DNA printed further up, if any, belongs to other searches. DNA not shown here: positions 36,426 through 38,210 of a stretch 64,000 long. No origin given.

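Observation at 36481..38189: Standalone HerA/FtsK-like (DUF87) ATPase inserted as its own transcription unit between floA-yqfB and the sporulation genes yqfCD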

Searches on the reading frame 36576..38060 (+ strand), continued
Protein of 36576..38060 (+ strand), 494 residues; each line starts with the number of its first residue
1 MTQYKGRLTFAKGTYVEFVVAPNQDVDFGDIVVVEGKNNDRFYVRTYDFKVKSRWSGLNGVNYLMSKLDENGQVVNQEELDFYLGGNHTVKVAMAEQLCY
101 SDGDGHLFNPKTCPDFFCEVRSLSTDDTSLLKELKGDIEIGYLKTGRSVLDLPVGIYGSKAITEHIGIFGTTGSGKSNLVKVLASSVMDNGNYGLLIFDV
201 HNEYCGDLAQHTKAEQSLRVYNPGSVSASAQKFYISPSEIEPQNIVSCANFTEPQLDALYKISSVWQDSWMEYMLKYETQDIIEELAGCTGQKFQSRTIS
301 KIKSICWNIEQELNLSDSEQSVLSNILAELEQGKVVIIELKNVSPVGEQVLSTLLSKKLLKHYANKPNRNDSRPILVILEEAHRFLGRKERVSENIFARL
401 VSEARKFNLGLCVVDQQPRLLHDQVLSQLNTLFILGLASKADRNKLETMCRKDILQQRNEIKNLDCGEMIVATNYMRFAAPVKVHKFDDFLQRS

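Call 49: fold_search(model_id=the predicted structure, library=pdb)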
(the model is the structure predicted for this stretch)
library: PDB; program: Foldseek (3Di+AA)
matches with E <= 10: 1421; with E <= 0.001: 462
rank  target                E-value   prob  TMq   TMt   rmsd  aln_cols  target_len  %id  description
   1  4d2i_B                6.5e-32  1.00  0.73  0.78   4.9       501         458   19  Crystal structure of the HerA hexameric DNA translocase from Sulfolobus solfataricus bound to AMP-PNP (released 2014-12-03)
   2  4d2i_A                1.8e-30  1.00  0.71  0.75   5.4       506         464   19  Crystal structure of the HerA hexameric DNA translocase from Sulfolobus solfataricus bound to AMP-PNP (released 2014-12-03)
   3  9x1m_A                1.9e-28  1.00  0.69  0.60   6.8       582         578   18  The cryo-EM structure of HerA-NurA complex with AMPPNP and dsDNA from Thermococcus kodakarensis (released 2026-02-04)
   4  8wj3_D                5.7e-27  1.00  0.68  0.67   7.5       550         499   17  Cryo-EM structure of a bacterial protein (released 2024-09-11)
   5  8wiv_D                5.5e-26  1.00  0.70  0.59   7.4       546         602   17  Cryo-EM structure of a bacterial protein (released 2024-09-11)
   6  9x1l_A                5.5e-26  1.00  0.61  0.53   8.2       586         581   17  The cryo-EM structure of HerA-NurA complex with AMPPNP from Thermococcus kodakarensis (released 2026-02-04)
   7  8wod_O                1.9e-25  1.00  0.70  0.63   7.3       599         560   16  Cryo-EM structure of SIR2/HerA complex (released 2024-09-11)
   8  8wod_D                3.7e-25  1.00  0.70  0.70   6.8       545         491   17  Cryo-EM structure of SIR2/HerA complex (released 2024-09-11)
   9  8yhx_A                9.0e-25  1.00  0.63  0.56  11.5       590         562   15  Cryo-EM structure of the trimeric HerA (released 2024-11-06)
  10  8wld_A                1.2e-24  1.00  0.69  0.71   6.7       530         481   19  Cryo-EM structure of SIR2/HerA antiphage complex (released 2024-09-11)
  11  8wld_M                1.6e-24  1.00  0.70  0.53   7.3       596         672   15  Cryo-EM structure of SIR2/HerA antiphage complex (released 2024-09-11)
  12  8wld_L                2.0e-24  1.00  0.68  0.52   7.6       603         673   16  Cryo-EM structure of SIR2/HerA antiphage complex (released 2024-09-11)
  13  8wfd_F                3.2e-24  1.00  0.72  0.64   6.4       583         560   17  The cryo-EM structure of TdpAB in complex with AMPPNP and DNA (released 2025-01-22)
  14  8wld_D                3.2e-24  1.00  0.70  0.54   7.9       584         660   16  Cryo-EM structure of SIR2/HerA antiphage complex (released 2024-09-11)
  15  8wfd_D                3.8e-24  1.00  0.74  0.64   6.1       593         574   16  The cryo-EM structure of TdpAB in complex with AMPPNP and DNA (released 2025-01-22)
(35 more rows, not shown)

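Call 50: find_encoding_contigs(protein=P0124, flank=5000, max_places=1)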
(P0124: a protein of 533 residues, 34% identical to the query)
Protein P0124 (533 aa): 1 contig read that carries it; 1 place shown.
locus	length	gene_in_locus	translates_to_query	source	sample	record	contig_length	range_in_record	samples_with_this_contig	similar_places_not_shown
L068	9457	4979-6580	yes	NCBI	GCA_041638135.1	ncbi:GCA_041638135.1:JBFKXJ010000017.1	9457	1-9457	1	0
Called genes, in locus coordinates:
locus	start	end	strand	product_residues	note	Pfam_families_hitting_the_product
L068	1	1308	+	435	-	?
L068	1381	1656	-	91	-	-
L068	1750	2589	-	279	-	PF01026:TatD_DNase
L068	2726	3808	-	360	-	PF20773:InhA-like_MAM (faint)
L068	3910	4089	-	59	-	PF09341:Pcc1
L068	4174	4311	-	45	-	PF03604:Zn_ribbon_RPAB4 (weak)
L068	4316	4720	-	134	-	PF01780:Ribosomal_L37ae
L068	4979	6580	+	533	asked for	PF01935:DUF87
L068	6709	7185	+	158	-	-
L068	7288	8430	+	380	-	PF00149:Metallophos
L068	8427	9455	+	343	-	?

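Call 51: find_encoding_contigs(protein=P0133, flank=5000, max_places=1)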
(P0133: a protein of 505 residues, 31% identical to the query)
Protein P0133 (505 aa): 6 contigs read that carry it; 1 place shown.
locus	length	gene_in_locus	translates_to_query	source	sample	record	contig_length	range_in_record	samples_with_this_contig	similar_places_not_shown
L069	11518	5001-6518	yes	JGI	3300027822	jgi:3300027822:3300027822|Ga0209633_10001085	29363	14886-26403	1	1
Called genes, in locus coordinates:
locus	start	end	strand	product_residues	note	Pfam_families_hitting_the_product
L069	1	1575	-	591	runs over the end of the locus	-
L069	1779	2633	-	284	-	-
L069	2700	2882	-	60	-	PF12797:Fer4_2 (faint), PF12837:Fer4_6 (weak), PF13237:Fer4_10, PF14697:Fer4_21 (faint), PF00037:Fer4 (weak), PF13187:Fer4_9 (weak), PF12838:Fer4_7 (weak), PF00037:Fer4 (weak), +1 more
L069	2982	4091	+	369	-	PF01950:FBPase_3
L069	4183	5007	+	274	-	-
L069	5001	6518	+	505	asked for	PF01935:DUF87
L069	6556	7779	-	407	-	PF00682:HMGL-like, PF22617:HCS_D2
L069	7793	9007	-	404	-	PF00180:Iso_dh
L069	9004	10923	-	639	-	PF00330:Aconitase, PF00694:Aconitase_C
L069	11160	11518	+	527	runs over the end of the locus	PF01645:Glu_synthase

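Call 52: find_encoding_contigs(protein=P0126, flank=5000, max_places=1)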
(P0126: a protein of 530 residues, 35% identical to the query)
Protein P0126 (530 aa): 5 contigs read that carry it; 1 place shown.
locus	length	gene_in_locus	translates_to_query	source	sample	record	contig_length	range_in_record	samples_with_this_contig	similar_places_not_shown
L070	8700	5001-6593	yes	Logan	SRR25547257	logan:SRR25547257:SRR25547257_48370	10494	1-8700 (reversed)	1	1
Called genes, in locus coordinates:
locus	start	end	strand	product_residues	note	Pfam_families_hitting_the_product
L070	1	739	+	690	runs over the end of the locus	PF00133:tRNA-synt_1, PF01406:tRNA-synt_1e (faint), PF09334:tRNA-synt_1g, PF08264:Anticodon_1, PF19303:Anticodon_3, PF01588:tRNA_bind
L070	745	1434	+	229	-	PF02811:PHP, PF13263:PHP_C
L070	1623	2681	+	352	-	-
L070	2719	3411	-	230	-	-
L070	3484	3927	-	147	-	-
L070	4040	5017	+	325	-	PF09376:NurA (faint)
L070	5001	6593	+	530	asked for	PF01935:DUF87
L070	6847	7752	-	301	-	PF13620:CarboxypepD_reg, PF13715:CarbopepD_reg_2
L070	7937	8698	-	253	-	?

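Call 57: search_protein_families(library=pfam, proteins=[L067:5903-6991:+, L070:4040-5017:+, L066:6006-7001:+, L069:4183-5007:+, L068:6709-7185:+], max_evalue=0.05)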
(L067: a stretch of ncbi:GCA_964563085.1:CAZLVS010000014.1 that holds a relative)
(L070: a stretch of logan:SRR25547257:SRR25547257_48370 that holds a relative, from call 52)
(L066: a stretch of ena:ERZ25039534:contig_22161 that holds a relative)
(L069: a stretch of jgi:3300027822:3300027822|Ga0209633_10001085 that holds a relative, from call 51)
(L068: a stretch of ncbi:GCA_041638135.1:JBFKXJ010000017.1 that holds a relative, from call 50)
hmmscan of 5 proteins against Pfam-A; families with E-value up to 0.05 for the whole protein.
L067:5903-6991:+ (362 aa): 1 family
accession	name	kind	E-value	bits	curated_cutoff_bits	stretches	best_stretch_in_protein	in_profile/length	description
PF09376.16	NurA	-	1.5e-10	41.5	21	1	65-309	2-254/254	NurA domain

L070:4040-5017:+ (325 aa): 1 family
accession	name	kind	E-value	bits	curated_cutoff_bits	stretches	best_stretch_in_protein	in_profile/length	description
PF09376.16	NurA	-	1.5e-05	25.1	21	1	42-284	2-253/254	NurA domain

L066:6006-7001:+ (331 aa): 1 family
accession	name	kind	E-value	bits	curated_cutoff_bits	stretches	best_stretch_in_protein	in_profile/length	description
PF09376.16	NurA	-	0.0017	18.4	21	1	246-289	209-252/254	NurA domain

L069:4183-5007:+ (274 aa): 1 family
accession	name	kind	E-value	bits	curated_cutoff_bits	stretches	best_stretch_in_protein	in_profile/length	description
PF09376.16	NurA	-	6e-05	23.1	21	0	198-240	210-254/254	NurA domain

L068:6709-7185:+ (158 aa): 0 families

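Call 58: list_cluster_members(proteins=[P0001, P0336, P0277, P0122, P0123, P0338])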
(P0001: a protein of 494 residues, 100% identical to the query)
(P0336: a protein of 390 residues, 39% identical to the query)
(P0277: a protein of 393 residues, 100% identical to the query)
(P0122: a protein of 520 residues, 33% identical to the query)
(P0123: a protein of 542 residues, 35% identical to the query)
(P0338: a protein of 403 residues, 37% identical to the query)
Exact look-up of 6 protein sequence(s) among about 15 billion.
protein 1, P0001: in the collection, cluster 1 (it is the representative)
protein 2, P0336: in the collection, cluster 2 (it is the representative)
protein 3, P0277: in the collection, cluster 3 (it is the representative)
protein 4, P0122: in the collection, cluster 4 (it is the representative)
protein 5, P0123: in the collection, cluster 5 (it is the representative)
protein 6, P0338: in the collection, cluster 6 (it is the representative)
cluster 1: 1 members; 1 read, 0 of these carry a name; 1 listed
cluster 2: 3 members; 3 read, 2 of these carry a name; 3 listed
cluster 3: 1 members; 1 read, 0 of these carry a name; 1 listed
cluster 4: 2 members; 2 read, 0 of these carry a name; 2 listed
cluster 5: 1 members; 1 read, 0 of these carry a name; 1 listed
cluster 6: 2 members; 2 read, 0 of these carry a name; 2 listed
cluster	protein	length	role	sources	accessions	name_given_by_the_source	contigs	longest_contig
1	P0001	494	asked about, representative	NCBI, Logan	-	-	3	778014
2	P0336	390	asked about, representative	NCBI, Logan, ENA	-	-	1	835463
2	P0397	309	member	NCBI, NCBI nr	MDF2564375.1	MAG: putative stage sporulation protein YqfD, partial [Massilibacillus sp.] | putative stage sporulation protein YqfD [Massilibacillus sp.]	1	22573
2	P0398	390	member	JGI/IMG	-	similar to stage IV sporulation protein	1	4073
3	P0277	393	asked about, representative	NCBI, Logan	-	-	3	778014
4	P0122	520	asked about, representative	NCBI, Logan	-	-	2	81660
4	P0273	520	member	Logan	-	-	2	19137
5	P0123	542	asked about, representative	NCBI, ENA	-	-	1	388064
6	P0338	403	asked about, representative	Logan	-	-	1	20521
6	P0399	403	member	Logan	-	-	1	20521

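Call 61: find_homologous_proteins(query=A3, max_evalue=0.001)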
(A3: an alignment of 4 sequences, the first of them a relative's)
Query A3 (4 sequences) (362 aa, profile of the alignment): 43 proteins with E <= 0.001 among 8000 candidates.
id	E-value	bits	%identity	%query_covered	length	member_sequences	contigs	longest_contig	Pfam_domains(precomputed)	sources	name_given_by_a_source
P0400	6.6e-150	517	100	100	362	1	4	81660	PF09376.17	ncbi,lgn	-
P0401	3.7e-126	439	23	67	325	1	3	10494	PF09376.17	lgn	-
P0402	3.1e-118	413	78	100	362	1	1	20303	PF09376.17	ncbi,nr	ncbi:MAG: hypothetical protein GF315_13170 [candidate division Zixibacteria bacterium]|nr:hypothetic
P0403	4.6e-105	370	24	67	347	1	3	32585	PF09376.17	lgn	-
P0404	1.7e-76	276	25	72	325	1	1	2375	PF09376.17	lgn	-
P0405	1.9e-73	266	27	77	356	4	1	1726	-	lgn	-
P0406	2.4e-73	265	24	79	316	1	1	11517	PF09376.17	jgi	jgi:hypothetical protein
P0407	3.8e-73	265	25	40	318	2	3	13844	PF09376.17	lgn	-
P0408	1.0e-72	263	24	79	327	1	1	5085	PF09376.17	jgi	jgi:hypothetical protein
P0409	1.1e-72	263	24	73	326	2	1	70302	PF09376.17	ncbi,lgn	-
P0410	1.2e-71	260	24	74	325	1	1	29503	PF09376.17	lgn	-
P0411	2.1e-71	259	26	32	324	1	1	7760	PF09376.17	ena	-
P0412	3.7e-71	258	46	96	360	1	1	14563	PF09376.17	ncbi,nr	ncbi:MAG: DNA double-strand break repair nuclease NurA [candidate division Zixibacteria bacterium]|n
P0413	3.9e-71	258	23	84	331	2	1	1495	-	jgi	jgi:hypothetical protein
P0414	8.9e-71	257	22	67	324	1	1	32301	PF09376.17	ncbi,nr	ncbi:MAG: DNA double-strand break repair nuclease NurA [Euryarchaeota archaeon]|nr:DNA double-strand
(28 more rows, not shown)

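Call 74: find_related_loci(query=A1, collection=viral_contigs, flank=5000)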
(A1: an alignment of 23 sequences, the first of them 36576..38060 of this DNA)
Query A1 (494 aa) in viral_contigs; peptide patterns used: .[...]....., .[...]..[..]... (x = any residue, [..] = any of these).
33 stretches matched a pattern, but none encodes a relative of the query by tblastn (E <= 1e-3).

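Call 75: search_dna_similar(query=window:36576-38060:+, collection=plasmids, mode=protein, max_rows=8)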
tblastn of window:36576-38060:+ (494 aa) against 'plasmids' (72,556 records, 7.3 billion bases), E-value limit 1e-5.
Records with a match: 302; places in all: 313; records where one place covers at least 80% of the query: 4.
Best place of each record, by identity: <60% 302.
By first word of the organism name: Klebsiella 75; Citrobacter 67; Escherichia 46; Enterobacter 30; Salmonella 14; Acinetobacter 12; Rhizobium 6; Raoultella 4; Sulfitobacter 3; Nitratireductor 3; and 33 more.
By predicted mobility (MOB-suite, as given by PLSDB): conjugative 157; mobilizable 73; non-mobilizable 72.
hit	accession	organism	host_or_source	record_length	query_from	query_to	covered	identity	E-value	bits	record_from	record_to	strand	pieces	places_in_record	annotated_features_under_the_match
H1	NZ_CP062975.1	Pontibacillus sp. ALD_SL1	mangrove mud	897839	25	493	95%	28.3%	7e-41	164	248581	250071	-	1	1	ATP-binding protein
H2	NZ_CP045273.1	Priestia megaterium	pure culture,Paper surface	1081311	17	492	96%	27.0%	7e-38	155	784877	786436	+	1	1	none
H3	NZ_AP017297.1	Nostoc sp. NIES-3756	-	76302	14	488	89%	24.9%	1e-8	129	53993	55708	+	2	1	ATP-binding protein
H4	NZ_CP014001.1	Picosynechococcus sp. PCC 73109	cell culture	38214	14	490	97%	22.5%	2e-14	84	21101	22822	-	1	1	ATP-binding protein | PIN domain-containing protein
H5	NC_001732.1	Methanocaldococcus jannaschii DSM 2661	-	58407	136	491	72%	26.2%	6e-16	89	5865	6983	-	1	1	ATP-binding protein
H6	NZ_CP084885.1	Natrinema zhouii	pure culture,Salt mine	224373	114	486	76%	23.6%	7e-15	86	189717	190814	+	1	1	ATP-binding protein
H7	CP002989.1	halophilic archaeon DL31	-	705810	136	486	71%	24.6%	1e-15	88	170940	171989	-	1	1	protein of unknown function DUF87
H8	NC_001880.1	Aquifex aeolicus VF5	-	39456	158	484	66%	25.9%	8e-10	69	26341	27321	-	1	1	ATP-binding protein | DUF87 domain-containing protein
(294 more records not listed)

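Call 76: search_dna_similar(query=window:36576-38060:+, collection=phages, mode=protein, max_rows=8)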
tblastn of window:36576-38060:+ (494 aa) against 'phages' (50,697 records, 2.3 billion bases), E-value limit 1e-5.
Records with a match: 1; places in all: 1; records where one place covers at least 80% of the query: 0.
Best place of each record, by identity: <60% 1.
By first word of the organism name: Bacteriophage 1.
By host as written in the record: - 1.
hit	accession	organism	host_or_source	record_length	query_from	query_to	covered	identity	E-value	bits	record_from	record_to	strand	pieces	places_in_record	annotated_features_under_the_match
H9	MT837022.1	Bacteriophage sp.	human fecal samples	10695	373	486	23%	28.6%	2e-6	57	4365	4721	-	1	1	record has no annotation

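Call 77: get_annotated_region(hit=H1, flank=4000)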
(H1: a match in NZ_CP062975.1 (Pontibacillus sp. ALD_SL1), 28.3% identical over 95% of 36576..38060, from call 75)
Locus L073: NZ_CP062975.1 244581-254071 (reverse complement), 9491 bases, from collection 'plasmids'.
description: Pontibacillus sp. ALD_SL1 plasmid unnamed, complete sequence
organism: Pontibacillus sp. ALD_SL1 (NCBI taxid 2777185)
taxonomy: Bacteria; Bacillota; Bacilli; Bacillales; Bacillaceae; Pontibacillus; Pontibacillus sp. ALD SL1
host: -; source: mangrove mud; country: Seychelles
typing (MOB-suite, as given by PLSDB): non-mobilizable
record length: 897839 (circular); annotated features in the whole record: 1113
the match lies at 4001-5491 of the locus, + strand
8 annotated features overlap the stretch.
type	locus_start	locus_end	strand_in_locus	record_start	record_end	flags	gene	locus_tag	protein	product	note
CDS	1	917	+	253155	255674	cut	gyrA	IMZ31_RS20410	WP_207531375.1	DNA gyrase subunit A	GO:0006259 - DNA metabolic process [Evidence IEA]; GO:0006265 - DNA topological change [Evidence IEA]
CDS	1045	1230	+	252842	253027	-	-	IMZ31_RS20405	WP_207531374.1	hypothetical protein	-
CDS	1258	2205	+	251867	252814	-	-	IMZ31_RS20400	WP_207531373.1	hypothetical protein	-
CDS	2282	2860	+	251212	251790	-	-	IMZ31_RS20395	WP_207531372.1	hypothetical protein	-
CDS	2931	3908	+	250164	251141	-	-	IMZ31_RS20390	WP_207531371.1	DNA double-strand break repair nuclease NurA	-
CDS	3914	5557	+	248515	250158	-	-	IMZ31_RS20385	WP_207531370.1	ATP-binding protein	-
CDS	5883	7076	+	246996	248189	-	-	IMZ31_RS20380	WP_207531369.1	metallophosphoesterase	-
CDS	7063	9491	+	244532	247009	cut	-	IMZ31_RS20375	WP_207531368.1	SMC family ATPase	-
